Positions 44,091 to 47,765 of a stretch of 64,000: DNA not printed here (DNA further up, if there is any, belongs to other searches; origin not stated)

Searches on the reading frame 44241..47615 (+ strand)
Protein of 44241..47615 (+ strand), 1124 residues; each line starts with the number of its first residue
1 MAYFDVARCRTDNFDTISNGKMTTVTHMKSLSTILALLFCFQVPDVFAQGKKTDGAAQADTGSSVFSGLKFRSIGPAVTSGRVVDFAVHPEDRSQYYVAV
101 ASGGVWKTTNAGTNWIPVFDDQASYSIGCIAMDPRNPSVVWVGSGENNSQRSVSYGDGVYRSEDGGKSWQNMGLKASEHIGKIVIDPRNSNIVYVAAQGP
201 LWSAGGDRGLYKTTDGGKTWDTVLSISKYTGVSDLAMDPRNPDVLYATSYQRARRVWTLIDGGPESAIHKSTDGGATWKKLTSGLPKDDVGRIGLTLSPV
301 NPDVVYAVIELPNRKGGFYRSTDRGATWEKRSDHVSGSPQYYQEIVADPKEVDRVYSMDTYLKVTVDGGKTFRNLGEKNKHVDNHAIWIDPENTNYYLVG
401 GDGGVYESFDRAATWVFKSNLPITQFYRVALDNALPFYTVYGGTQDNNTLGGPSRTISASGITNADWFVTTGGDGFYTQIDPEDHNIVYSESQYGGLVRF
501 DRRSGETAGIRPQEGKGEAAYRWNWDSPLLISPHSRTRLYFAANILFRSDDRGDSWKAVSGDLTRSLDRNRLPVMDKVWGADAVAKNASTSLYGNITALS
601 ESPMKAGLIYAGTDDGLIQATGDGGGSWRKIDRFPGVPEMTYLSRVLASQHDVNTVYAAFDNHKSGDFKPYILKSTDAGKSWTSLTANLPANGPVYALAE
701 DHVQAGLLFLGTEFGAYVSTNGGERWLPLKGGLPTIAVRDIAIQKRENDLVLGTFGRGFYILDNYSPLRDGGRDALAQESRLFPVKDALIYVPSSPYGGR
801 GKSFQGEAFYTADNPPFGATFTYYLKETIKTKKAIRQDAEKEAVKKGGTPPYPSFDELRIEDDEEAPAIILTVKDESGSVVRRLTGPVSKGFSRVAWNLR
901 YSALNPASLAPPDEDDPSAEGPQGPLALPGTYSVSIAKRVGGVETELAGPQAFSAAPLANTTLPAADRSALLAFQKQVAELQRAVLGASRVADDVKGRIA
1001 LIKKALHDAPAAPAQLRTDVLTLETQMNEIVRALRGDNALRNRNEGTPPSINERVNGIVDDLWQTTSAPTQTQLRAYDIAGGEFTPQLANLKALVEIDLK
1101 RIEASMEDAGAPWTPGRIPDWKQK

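Call 54: search_protein_families(library=pfam, proteins=[window:44241-47615:+], max_evalue=0.0001)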
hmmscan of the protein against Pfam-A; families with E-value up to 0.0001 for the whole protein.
window:44241-47615:+ (1124 aa): 4 families
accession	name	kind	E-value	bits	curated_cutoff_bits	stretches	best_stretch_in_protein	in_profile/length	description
PF15902.12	Sortilin-Vps10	-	3.4e-32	112.3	33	2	159-250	3-88/446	Sortilin, neurotensin receptor 3,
PF02012.26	BNR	-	1.9e-09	36.5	27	0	319-330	1-12/12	BNR/Asp-box repeat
PF14870.12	PSII_BNR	-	3.2e-07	30.4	27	0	204-338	34-147/303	Photosynthesis system II assembly factor YCF48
PF15899.11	BNR_6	-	1.7e-05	24.9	27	0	546-558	1-13/14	BNR-Asp box repeat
